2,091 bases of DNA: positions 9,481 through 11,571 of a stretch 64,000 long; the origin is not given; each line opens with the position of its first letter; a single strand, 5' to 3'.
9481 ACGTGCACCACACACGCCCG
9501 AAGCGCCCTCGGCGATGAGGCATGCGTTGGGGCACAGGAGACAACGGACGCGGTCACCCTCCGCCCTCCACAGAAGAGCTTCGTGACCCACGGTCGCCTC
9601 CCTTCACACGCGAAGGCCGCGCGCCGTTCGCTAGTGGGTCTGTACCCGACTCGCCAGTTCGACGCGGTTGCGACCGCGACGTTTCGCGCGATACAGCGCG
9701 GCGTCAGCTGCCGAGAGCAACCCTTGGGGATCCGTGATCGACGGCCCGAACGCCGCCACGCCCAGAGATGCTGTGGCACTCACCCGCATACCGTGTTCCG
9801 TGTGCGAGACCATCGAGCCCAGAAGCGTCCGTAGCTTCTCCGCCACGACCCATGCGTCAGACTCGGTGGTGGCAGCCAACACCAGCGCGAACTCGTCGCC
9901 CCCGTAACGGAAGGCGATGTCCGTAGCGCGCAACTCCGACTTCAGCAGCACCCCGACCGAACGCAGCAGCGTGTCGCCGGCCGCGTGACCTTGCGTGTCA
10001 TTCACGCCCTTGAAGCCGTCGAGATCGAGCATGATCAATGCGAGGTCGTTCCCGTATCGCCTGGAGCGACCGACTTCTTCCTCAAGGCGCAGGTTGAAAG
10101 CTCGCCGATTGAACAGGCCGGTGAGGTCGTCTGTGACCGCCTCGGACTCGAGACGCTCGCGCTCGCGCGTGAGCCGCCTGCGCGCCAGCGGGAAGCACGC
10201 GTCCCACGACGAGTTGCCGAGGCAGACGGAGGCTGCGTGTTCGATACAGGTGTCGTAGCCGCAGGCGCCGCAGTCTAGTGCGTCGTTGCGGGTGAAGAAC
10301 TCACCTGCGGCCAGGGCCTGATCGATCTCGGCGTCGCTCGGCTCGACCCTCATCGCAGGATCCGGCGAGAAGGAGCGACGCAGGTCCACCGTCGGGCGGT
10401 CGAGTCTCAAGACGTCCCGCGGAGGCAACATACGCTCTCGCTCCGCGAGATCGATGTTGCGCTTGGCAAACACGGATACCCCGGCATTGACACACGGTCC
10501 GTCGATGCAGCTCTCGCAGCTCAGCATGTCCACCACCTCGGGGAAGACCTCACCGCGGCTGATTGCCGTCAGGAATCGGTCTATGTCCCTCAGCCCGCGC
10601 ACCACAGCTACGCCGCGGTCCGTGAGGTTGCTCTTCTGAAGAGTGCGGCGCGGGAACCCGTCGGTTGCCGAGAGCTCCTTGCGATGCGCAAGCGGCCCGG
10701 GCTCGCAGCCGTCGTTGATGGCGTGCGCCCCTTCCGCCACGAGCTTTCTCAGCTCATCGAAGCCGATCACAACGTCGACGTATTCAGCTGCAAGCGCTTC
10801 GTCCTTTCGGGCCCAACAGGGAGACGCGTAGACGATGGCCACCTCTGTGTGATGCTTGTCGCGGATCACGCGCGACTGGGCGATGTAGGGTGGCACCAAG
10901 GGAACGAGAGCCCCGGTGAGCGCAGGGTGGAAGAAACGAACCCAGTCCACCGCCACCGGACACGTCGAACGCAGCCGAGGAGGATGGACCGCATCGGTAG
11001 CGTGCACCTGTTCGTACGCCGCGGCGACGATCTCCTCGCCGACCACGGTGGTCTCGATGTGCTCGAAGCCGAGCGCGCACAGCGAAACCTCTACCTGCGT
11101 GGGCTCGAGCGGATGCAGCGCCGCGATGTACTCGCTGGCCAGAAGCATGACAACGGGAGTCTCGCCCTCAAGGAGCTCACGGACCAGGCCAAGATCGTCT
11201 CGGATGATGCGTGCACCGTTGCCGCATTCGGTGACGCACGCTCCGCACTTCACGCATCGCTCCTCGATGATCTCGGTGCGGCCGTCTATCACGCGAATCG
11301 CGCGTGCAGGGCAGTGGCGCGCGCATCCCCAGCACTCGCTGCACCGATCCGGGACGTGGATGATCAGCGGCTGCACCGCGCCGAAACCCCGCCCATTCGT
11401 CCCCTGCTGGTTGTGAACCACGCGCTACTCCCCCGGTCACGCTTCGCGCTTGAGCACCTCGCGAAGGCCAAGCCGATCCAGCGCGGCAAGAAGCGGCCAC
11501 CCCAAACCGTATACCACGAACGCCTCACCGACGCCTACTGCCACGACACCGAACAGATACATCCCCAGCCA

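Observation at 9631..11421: [FeFe]-hydrogenase-like Fe-S domain fused to a GGDEF output: candidate H2/redox-sensing diguanylate cyclase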

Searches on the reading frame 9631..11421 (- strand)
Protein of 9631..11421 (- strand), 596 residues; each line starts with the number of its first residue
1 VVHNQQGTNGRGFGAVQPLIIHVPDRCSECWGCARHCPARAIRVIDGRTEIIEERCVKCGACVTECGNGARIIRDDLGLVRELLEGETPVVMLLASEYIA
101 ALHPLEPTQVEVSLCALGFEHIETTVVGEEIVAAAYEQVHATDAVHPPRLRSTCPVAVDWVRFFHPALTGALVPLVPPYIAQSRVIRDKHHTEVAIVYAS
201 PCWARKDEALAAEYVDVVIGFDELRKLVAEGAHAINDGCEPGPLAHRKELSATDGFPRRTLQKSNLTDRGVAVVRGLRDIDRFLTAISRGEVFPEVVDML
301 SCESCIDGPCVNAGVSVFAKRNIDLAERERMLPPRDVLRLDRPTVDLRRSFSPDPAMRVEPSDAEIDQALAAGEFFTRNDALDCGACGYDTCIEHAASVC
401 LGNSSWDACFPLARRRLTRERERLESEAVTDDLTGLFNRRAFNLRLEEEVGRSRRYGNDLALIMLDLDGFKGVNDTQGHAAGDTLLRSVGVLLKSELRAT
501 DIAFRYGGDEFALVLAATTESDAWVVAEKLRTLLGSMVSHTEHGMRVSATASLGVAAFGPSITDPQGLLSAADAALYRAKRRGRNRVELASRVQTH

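Call 3: search_protein_families(library=pfam, proteins=[window:9631-11421:-], max_evalue=1)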
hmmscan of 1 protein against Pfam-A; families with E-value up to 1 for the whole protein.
window:9631-11421:- (596 aa): 13 families
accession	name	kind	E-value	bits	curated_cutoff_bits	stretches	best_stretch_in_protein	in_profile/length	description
PF00990.26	GGDEF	-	1.7e-42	145.4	23.8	1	428-586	1-161/161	Diguanylate cyclase, GGDEF domain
PF02906.19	Fe_hyd_lg_C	-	2.9e-22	79.9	22.1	1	90-309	3-245/245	Iron only hydrogenase large subunit, C-terminal domain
PF13237.11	Fer4_10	-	6.2e-07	29.7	25.5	1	20-66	2-52/53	4Fe-4S dicluster domain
PF00037.32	Fer4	-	7.8e-06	25.9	21.1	2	50-70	2-22/24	4Fe-4S binding domain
PF13187.11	Fer4_9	-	1.1e-05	25.9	27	1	26-69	1-50/52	4Fe-4S dicluster domain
PF12838.12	Fer4_7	-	9.5e-05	23.2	27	1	26-70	1-52/52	4Fe-4S dicluster domain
PF04060.18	FeS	-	0.00021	21.4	23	1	382-411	4-33/33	Putative Fe-S cluster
PF13183.11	Fer4_8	-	0.00037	21.4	27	2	54-66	3-15/68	4Fe-4S dicluster domain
PF25160.1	LdpA_Fe-S-bd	-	0.0043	17.2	27.6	1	32-67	8-39/49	LdpA Fe-S cluster-binding domain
PF12837.12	Fer4_6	-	0.0081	16.5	25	1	50-69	3-22/24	4Fe-4S binding domain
PF12797.12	Fer4_2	-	0.023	15.1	24.5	1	49-66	3-20/22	4Fe-4S binding domain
PF11278.13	DUF3079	-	0.056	13.8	27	1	23-47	11-33/51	Protein of unknown function (DUF3079)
PF13534.11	Fer4_17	-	0.87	10.6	22.2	0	24-39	43-58/61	4Fe-4S dicluster domain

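Call 4: search_protein_families(library=ncbifam, proteins=[window:9631-11421:-], max_evalue=1)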
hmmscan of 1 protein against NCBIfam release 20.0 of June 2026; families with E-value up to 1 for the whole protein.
window:9631-11421:- (596 aa): 86 families (the best 25 are shown)
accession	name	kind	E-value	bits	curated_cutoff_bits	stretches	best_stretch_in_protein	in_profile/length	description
TIGR00254.1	GGDEF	domain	9.1e-50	168.6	37.4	1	424-589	1-166/168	diguanylate cyclase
NF007135.0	PRK09581.1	equivalog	1.5e-44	152.6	474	1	426-588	290-453/457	PleD family two-component system response regulator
NF038266.1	diguan_SiaD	equivalog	1.7e-43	148.8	290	1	421-587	87-252/252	biofilm regulation diguanylate cyclase SiaD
NF007423.1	PRK09966.1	equivalog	1.2e-39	136.4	325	1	415-580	226-390/390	diguanylate cyclase DgcN/YfiN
NF007380.0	PRK09894.1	equivalog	1.6e-39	136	256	1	420-591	121-288/296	diguanylate cyclase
NF047654.1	DiguCycDgcRLepto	equivalog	1.7e-36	125.7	500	1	416-587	121-293/295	diguanylate cyclase DgcR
NF007298.0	PRK09776.1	equivalog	5.4e-36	123.9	1135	1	423-592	679-847/1111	diguanylate cyclase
NF051473.1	DigCycDgcsShew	equivalog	1.3e-35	123.2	400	1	423-588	130-289/291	diguanylate cyclase DgcS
NF041606.1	dguan_cyc_DgcA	equivalog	4e-35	121.4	370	1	427-590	177-339/340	diguanylate cyclase DgcA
NF007599.0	PRK10245.1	equivalog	2.4e-32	111.8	402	1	416-590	198-370/371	diguanylate cyclase AdrA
NF011955.1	PRK15426.1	equivalog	1.8e-29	102.3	408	1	422-590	392-561/564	cellulose biosynthesis regulator diguanylate cyclase DgcQ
TIGR04105.1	FeFe_hydrog_B1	subfamily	4.6e-27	94.8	450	1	33-311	166-458/462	monomeric [FeFe] hydrogenase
NF045675.1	PhdiestaseDibA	equivalog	6.5e-27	94.1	980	1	419-588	194-362/623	phosphodiesterase DibA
NF040885.1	diguan_DgcJ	equivalog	2.5e-26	92.5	500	1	414-585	328-491/493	diguanylate cyclase DgcJ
NF007474.0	PRK10060.1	equivalog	8.8e-26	90.3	782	1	419-588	228-393/663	cyclic di-GMP phosphodiesterase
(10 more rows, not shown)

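Call 6: search_solved_structures(query=window:9631-11421:-, max_evalue=0.001, show_alignments=0)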
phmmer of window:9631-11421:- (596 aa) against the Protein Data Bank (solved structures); distinct sequences matched with E-value up to 0.001: 63 (the best 60 are shown).
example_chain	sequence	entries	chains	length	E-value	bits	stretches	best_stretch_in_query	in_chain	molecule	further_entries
6d9m_A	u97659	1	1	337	2.1e-36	128.9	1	397-593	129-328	Fusion protein of Endolysin,Response receiver sensor diguanylate cyclase, GAF domain-conta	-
3i5c_A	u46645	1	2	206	7.7e-32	113.9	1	417-590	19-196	Fusion of General control protein GCN4 and WSPR response regulator protein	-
3ign_A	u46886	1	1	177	8.2e-31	110.5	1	422-590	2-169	Diguanylate cyclase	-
4zve_A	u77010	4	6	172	8.7e-31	110.4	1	431-590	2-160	Diguanylate cyclase DosC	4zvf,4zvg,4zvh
3i5b_A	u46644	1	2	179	8.8e-31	110.4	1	430-590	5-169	WspR response regulator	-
9t28_A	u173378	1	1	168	1e-30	110.2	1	430-589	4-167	diguanylate cyclase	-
3bre_A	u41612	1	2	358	2.6e-30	108.8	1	428-590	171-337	Probable two-component response regulator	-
5xgb_A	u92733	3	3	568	5.5e-30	107.7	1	415-589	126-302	Uncharacterized protein | Uncharacterized protein PA0861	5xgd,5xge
1w25_A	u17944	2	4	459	2.2e-29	105.8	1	427-587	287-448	STALKED-CELL DIFFERENTIATION CONTROLLING PROTEIN | RESPONSE REGULATOR PLED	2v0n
2wb4_A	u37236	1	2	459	2.2e-29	105.7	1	427-587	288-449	DIGUANYLATE CYCLASE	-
9g86_A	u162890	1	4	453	2.9e-29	105.4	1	427-587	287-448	Response regulator PleD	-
9g85_A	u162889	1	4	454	3e-29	105.4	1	427-587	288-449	Response regulator PleD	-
5euh_A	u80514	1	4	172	1.2e-28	103.4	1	428-592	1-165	Putative GGDEF domain membrane protein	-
5llw_B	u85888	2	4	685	6e-28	101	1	415-587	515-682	Diguanylate cyclase (GGDEF) domain-containing protein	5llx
7e6g_A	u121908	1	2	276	1.1e-27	100.1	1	424-590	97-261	Putative GGDEF domain protein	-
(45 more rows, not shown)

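Call 10: find_homologous_proteins(query=window:9631-11421:-, max_evalue=1e-10)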
Query window:9631-11421:- (596 aa): 1087 proteins with E <= 1e-10 among 8000 candidates; the best 120 are listed.
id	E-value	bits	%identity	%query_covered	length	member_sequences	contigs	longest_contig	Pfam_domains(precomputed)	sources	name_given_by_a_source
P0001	0.0e+0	1354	100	100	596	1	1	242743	PF02906.20,PF00037.33,PF00990.27,PF13237.12,PF13187.12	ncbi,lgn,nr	ncbi:MAG: diguanylate cyclase [Coriobacteriia bacterium]|nr:diguanylate cyclase [Coriobacteriia bact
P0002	2.6e-249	847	69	93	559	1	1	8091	PF02906.20,PF00990.27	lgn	-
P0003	6.8e-248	842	69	93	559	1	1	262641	PF02906.20,PF00990.27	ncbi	-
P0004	6.9e-232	789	61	99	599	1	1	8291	PF02906.20,PF00990.27,PF13237.12,PF13187.12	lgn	-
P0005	6.5e-231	786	63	96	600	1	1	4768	PF02906.20,PF00990.27,PF13237.12,PF13183.12,PF13187.12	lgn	-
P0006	4.6e-227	773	62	96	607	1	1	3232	PF02906.20,PF00990.27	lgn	-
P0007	3.3e-225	767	66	89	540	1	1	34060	PF02906.20,PF04060.19,PF00990.27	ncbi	-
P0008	6.0e-225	766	62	96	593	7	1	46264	PF02906.20,PF00990.27,PF13237.12,PF13187.12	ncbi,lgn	-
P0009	4.8e-224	763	61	96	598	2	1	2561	PF02906.20,PF04060.19,PF00990.27,PF13187.12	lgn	-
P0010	7.0e-224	763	60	99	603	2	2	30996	PF02906.20,PF04060.19,PF00990.27,PF13237.12,PF13183.12,PF13187.12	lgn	-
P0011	2.0e-223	761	60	98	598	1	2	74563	PF02906.20,PF00990.27,PF13237.12,PF13187.12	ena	-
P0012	3.5e-223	761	61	97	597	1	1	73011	PF02906.20,PF00990.27,PF13237.12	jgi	-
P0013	1.3e-221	755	60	96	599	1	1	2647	PF02906.20,PF00990.27,PF13237.12,PF13187.12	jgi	jgi:diguanylate cyclase (GGDEF)-like protein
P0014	1.3e-219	749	58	97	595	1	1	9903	PF02906.20,PF04060.19,PF00990.27,PF13237.12,PF13187.12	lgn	-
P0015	3.4e-219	747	59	96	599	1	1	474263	PF02906.20,PF12838.13,PF00990.27,PF13237.12,PF13187.12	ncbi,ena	-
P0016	6.0e-217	740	60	96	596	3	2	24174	PF02906.20,PF00037.33,PF00990.27,PF13237.12,PF13187.12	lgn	-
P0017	6.5e-217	740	61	96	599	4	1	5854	PF02906.20,PF04060.19,PF12838.13,PF00990.27,PF13237.12,PF13187.12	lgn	-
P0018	1.3e-216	739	58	98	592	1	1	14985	PF02906.20,PF04060.19,PF00990.27,PF13237.12,PF13187.12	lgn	-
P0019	5.5e-216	737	58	96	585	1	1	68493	PF14697.12,PF02906.20,PF00037.33,PF12838.13,PF00990.27,PF13237.12,PF13187.12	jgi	-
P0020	6.1e-216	737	59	96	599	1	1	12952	PF02906.20,PF04060.19,PF00990.27,PF13237.12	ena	-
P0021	7.6e-216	736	58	99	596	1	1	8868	PF02906.20,PF00037.33,PF12838.13,PF00990.27,PF13237.12,PF13183.12,PF13187.12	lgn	-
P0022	1.3e-215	736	60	96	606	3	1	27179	PF02906.20,PF04060.19,PF00990.27,PF13237.12,PF13187.12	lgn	-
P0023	1.7e-215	735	58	96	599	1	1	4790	PF02906.20,PF04060.19,PF12838.13,PF00990.27,PF13237.12,PF13187.12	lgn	-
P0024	2.6e-215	735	58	96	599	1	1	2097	PF02906.20,PF12838.13,PF00990.27,PF13237.12,PF13187.12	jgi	-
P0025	3.8e-215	734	58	97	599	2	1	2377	PF02906.20,PF04060.19,PF00037.33,PF00990.27,PF13237.12,PF13187.12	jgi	jgi:diguanylate cyclase (GGDEF)-like protein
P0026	1.2e-214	732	59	96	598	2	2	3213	PF02906.20,PF00990.27,PF13237.12,PF13187.12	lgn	-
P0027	1.7e-214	732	60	96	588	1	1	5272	PF02906.20,PF04060.19,PF12838.13,PF00990.27,PF13237.12,PF13187.12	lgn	-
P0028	2.3e-214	732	58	96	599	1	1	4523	PF02906.20,PF04060.19,PF00037.33,PF00990.27,PF13237.12,PF13187.12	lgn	-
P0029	1.4e-212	726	59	96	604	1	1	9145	PF02906.20,PF00037.33,PF12838.13,PF00990.27,PF13237.12,PF13183.12,PF13187.12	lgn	-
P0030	1.6e-212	725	58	99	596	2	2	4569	PF02906.20,PF04060.19,PF00990.27,PF13237.12,PF13187.12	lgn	-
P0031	8.1e-212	723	58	97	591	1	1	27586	PF02906.20,PF04060.19,PF00990.27,PF13237.12,PF13187.12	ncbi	-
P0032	4.1e-211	721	57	98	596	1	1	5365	PF02906.20,PF00990.27,PF13237.12,PF13187.12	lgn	-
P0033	1.1e-210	719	58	96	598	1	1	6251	PF02906.20,PF04060.19,PF00990.27,PF13237.12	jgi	jgi:diguanylate cyclase (GGDEF)-like protein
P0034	5.7e-210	717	56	98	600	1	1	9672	PF02906.20,PF04060.19,PF00037.33,PF00990.27,PF13237.12,PF13187.12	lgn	-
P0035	1.7e-209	715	56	97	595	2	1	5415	PF02906.20,PF00990.27,PF13237.12,PF13187.12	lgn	-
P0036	1.7e-209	715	56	99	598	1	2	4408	PF02906.20,PF04060.19,PF12838.13,PF00990.27,PF13237.12,PF13187.12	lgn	-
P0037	2.4e-208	712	55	99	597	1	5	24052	PF02906.20,PF00990.27,PF13237.12,PF13187.12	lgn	-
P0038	2.6e-207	708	57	96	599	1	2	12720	PF02906.20,PF00037.33,PF12838.13,PF00990.27,PF13237.12,PF13187.12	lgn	-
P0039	2.7e-206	705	57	96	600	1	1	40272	PF02906.20,PF00990.27,PF13237.12,PF13187.12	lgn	-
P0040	3.8e-206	704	56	96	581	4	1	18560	PF14697.12,PF02906.20,PF00037.33,PF12838.13,PF00990.27,PF13237.12,PF13187.12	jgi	-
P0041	5.5e-206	704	58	93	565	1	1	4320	PF02906.20,PF04060.19,PF00990.27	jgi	jgi:diguanylate cyclase (GGDEF)-like protein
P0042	3.6e-205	701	56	96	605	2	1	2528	PF02906.20,PF04060.19,PF00990.27,PF13237.12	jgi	-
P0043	4.5e-205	701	59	93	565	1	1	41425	PF02906.20,PF00990.27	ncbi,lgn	-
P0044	9.2e-205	700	55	96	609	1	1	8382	PF02906.20,PF00990.27,PF13237.12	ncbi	-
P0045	2.1e-204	699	58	98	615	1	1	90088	PF02906.20,PF12838.13,PF00990.27,PF13237.12,PF13187.12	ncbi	-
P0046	9.8e-204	696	60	91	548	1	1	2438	PF02906.20,PF00990.27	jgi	jgi:diguanylate cyclase (GGDEF)-like protein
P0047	1.2e-203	696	54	99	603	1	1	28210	PF02906.20,PF04060.19,PF00990.27,PF13237.12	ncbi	-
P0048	1.2e-203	696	57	96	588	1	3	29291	PF02906.20,PF00990.27,PF13237.12,PF13187.12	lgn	-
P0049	2.3e-203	695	57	96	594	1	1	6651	PF02906.20,PF00037.33,PF00990.27,PF13237.12,PF13187.12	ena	-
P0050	3.7e-203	695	56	98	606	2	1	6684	PF02906.20,PF04060.19,PF00990.27,PF13237.12,PF13187.12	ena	-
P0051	7.3e-203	694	55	96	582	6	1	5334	PF02906.20,PF00990.27,PF13237.12,PF13187.12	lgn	-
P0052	1.8e-202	692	57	97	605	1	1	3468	PF02906.20,PF04060.19,PF00990.27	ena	-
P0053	1.2e-201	689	60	91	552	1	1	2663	PF02906.20,PF04060.19,PF00990.27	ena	-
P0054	1.9e-201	689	56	96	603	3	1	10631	PF02906.20,PF04060.19,PF12838.13,PF00990.27,PF13237.12,PF13187.12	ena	-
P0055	2.6e-201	688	56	96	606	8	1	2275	PF02906.20,PF04060.19,PF00990.27,PF13237.12,PF13187.12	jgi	jgi:diguanylate cyclase (GGDEF)-like protein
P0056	2.8e-201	688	57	97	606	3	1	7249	PF02906.20,PF00990.27,PF13237.12,PF13187.12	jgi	-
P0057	3.7e-201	688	54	99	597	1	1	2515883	PF02906.20,PF00037.33,PF12838.13,PF00990.27,PF13237.12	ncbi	-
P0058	6.9e-201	687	56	98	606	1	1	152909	PF02906.20,PF04060.19,PF00990.27,PF13237.12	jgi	jgi:diguanylate cyclase (GGDEF)-like protein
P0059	2.0e-200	686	56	97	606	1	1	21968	PF02906.20,PF00990.27,PF13237.12,PF13187.12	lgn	-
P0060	2.1e-200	685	61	90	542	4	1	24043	PF02906.20,PF00990.27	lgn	-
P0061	2.8e-200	685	55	96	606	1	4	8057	PF02906.20,PF00990.27,PF13237.12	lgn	-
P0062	5.0e-200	684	55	96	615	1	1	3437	PF02906.20,PF00990.27,PF13237.12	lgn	-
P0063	1.2e-199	683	59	90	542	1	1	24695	PF02906.20,PF00990.27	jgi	-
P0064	2.6e-199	682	60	90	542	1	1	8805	PF02906.20,PF00990.27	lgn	-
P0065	7.6e-199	680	56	96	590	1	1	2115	PF02906.20,PF04060.19,PF12838.13,PF00990.27,PF13237.12,PF13187.12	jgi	jgi:diguanylate cyclase (GGDEF)-like protein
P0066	8.2e-199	680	55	98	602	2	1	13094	PF02906.20,PF04060.19,PF00037.33,PF12838.13,PF00990.27,PF13237.12,PF13187.12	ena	-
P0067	2.6e-198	679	60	90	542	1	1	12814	PF02906.20,PF00990.27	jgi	-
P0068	5.9e-198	677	56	95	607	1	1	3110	PF02906.20,PF04060.19,PF00990.27,PF13237.12,PF13187.12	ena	-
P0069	6.3e-198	677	55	96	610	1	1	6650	PF02906.20,PF00990.27,PF13237.12,PF13187.12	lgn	-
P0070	1.1e-197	676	56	96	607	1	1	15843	PF02906.20,PF04060.19,PF00990.27,PF13237.12,PF13187.12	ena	-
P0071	2.1e-197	675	55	96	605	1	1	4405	PF02906.20,PF00990.27,PF13237.12,PF13187.12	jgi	jgi:diguanylate cyclase (GGDEF)-like protein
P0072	5.3e-197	674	55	96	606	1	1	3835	PF02906.20,PF04060.19,PF12838.13,PF00990.27,PF13237.12,PF13187.12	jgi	jgi:diguanylate cyclase (GGDEF)-like protein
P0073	1.0e-196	673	55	96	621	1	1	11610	PF02906.20,PF04060.19,PF00037.33,PF00990.27,PF13237.12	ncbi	-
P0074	1.0e-196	673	54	98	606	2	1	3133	PF02906.20,PF04060.19,PF00990.27,PF13237.12,PF13187.12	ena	-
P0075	1.5e-196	673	55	96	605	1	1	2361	PF02906.20,PF00990.27,PF13237.12,PF13187.12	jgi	jgi:diguanylate cyclase (GGDEF)-like protein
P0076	1.9e-196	672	55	96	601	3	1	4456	PF02906.20,PF12838.13,PF00990.27,PF13237.12,PF13187.12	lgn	-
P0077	3.9e-196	671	55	95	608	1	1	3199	PF02906.20,PF04060.19,PF00990.27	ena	-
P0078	6.1e-196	671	55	96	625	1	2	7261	PF02906.20,PF04060.19,PF00037.33,PF12838.13,PF00990.27,PF13237.12,PF13187.12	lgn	-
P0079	6.3e-196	671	55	95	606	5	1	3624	PF02906.20,PF04060.19,PF00990.27,PF13237.12,PF13187.12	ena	-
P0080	2.1e-195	669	53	96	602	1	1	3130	PF02906.20,PF04060.19,PF00990.27,PF13237.12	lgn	-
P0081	2.2e-195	669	54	99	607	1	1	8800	PF02906.20,PF04060.19,PF00990.27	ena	-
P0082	3.1e-195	668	55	95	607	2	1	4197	PF02906.20,PF04060.19,PF00990.27,PF13237.12,PF13187.12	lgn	-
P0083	6.3e-195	667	56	96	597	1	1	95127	PF14697.12,PF02906.20,PF04060.19,PF12838.13,PF00990.27,PF13237.12,PF13187.12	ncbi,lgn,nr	ncbi:MAG TPA: diguanylate cyclase [Coriobacteriia bacterium]|nr:diguanylate cyclase [Coriobacteriia 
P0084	8.1e-195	667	55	98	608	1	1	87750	PF02906.20,PF04060.19,PF00990.27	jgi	-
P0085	8.3e-195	667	53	97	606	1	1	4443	PF02906.20,PF00990.27,PF13187.12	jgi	jgi:diguanylate cyclase (GGDEF)-like protein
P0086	1.2e-194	666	55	96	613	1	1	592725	PF02906.20,PF04060.19,PF00990.27,PF13237.12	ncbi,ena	-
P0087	1.2e-194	666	54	97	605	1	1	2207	PF02906.20,PF00990.27,PF13237.12,PF13187.12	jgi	jgi:diguanylate cyclase (GGDEF)-like protein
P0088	1.2e-194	666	53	98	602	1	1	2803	PF02906.20,PF04060.19,PF00990.27,PF13237.12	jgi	-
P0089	1.8e-194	666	54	96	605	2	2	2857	PF02906.20,PF04060.19,PF00990.27,PF13237.12,PF13187.12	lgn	-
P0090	2.1e-194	666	58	90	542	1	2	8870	PF02906.20,PF00990.27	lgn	-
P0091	2.3e-194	665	55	96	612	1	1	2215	PF02906.20,PF00990.27,PF13237.12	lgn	-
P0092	2.8e-194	665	54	96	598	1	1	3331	PF02906.20,PF04060.19,PF00990.27,PF13187.12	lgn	-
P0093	1.0e-193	663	54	96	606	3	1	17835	PF02906.20,PF00990.27,PF13237.12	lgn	-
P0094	1.6e-193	663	55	96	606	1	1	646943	PF02906.20,PF04060.19,PF00990.27,PF13237.12,PF13187.12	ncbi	-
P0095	3.1e-193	662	55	96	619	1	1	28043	PF02906.20,PF04060.19,PF12838.13,PF00990.27,PF13237.12,PF13187.12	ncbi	-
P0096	5.3e-193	661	55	97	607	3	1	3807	PF02906.20,PF04060.19,PF00990.27,PF13237.12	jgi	jgi:diguanylate cyclase (GGDEF)-like protein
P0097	7.0e-193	661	54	96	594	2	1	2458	PF02906.20,PF00990.27,PF13237.12,PF13187.12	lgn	-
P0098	9.6e-193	660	56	95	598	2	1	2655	PF02906.20,PF04060.19,PF00990.27,PF13237.12,PF13187.12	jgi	-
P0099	1.2e-192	660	55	95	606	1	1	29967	PF02906.20,PF04060.19,PF00990.27,PF13237.12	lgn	-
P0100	3.2e-192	658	55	96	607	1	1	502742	PF02906.20,PF04060.19,PF00990.27,PF13237.12,PF13187.12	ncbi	-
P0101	4.7e-192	658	53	99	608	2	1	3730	PF02906.20,PF04060.19,PF00990.27,PF13237.12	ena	-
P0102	5.0e-192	658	54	96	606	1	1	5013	PF02906.20,PF00990.27,PF13187.12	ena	-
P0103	6.0e-192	657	55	95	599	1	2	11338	PF02906.20,PF04060.19,PF00990.27,PF13237.12,PF13187.12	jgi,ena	-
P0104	6.2e-192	657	55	96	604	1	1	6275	PF02906.20,PF04060.19,PF00990.27,PF13237.12,PF13187.12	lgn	-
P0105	6.6e-192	657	54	95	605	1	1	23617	PF02906.20,PF04060.19,PF00990.27,PF13237.12,PF13187.12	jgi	jgi:diguanylate cyclase (GGDEF)-like protein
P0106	8.5e-192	657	54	99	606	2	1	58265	PF02906.20,PF12838.13,PF00990.27,PF13237.12,PF13187.12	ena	-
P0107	9.5e-192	657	53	98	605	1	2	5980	PF02906.20,PF00990.27,PF13237.12,PF13187.12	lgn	-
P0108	1.0e-191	657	55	96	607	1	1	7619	PF02906.20,PF04060.19,PF00990.27,PF13237.12,PF13187.12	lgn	-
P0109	1.4e-191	656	54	96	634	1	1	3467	PF02906.20,PF04060.19,PF00990.27,PF13237.12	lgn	-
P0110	2.2e-191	656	54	96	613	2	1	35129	PF02906.20,PF04060.19,PF00990.27,PF13237.12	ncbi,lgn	-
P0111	4.1e-191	655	54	95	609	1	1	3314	PF02906.20,PF04060.19,PF00990.27,PF13237.12,PF13187.12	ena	-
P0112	6.2e-191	654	53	98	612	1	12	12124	PF02906.20,PF04060.19,PF00990.27,PF13237.12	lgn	-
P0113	9.6e-191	654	54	99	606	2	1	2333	PF02906.20,PF04060.19,PF00037.33,PF12838.13,PF00990.27,PF13237.12,PF13187.12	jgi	-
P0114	1.2e-190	653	53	98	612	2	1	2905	PF02906.20,PF04060.19,PF00990.27,PF13237.12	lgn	-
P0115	2.9e-190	652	55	96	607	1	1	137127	PF02906.20,PF04060.19,PF00990.27,PF13237.12,PF13187.12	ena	-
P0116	7.8e-190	651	56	92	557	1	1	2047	PF02906.20,PF00990.27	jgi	jgi:diguanylate cyclase (GGDEF)-like protein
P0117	2.4e-189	649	53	96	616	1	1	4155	PF02906.20,PF04060.19,PF00990.27,PF13237.12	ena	-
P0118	3.6e-189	648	54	96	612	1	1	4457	PF02906.20,PF04060.19,PF00990.27,PF13237.12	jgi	jgi:diguanylate cyclase (GGDEF)-like protein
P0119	5.3e-189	648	57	91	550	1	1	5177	PF02906.20,PF00990.27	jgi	jgi:diguanylate cyclase (GGDEF)-like protein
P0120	6.3e-189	648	59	89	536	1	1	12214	PF02906.20,PF04060.19,PF00990.27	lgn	-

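Call 13: find_encoding_contigs(protein=window:9631-11421:-, flank=10000, max_places=3)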
Protein window:9631-11421:- (596 aa): no gene with exactly this product is on record in the collection.

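Call 19: find_encoding_contigs(protein=P0001, flank=10000, max_places=2)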
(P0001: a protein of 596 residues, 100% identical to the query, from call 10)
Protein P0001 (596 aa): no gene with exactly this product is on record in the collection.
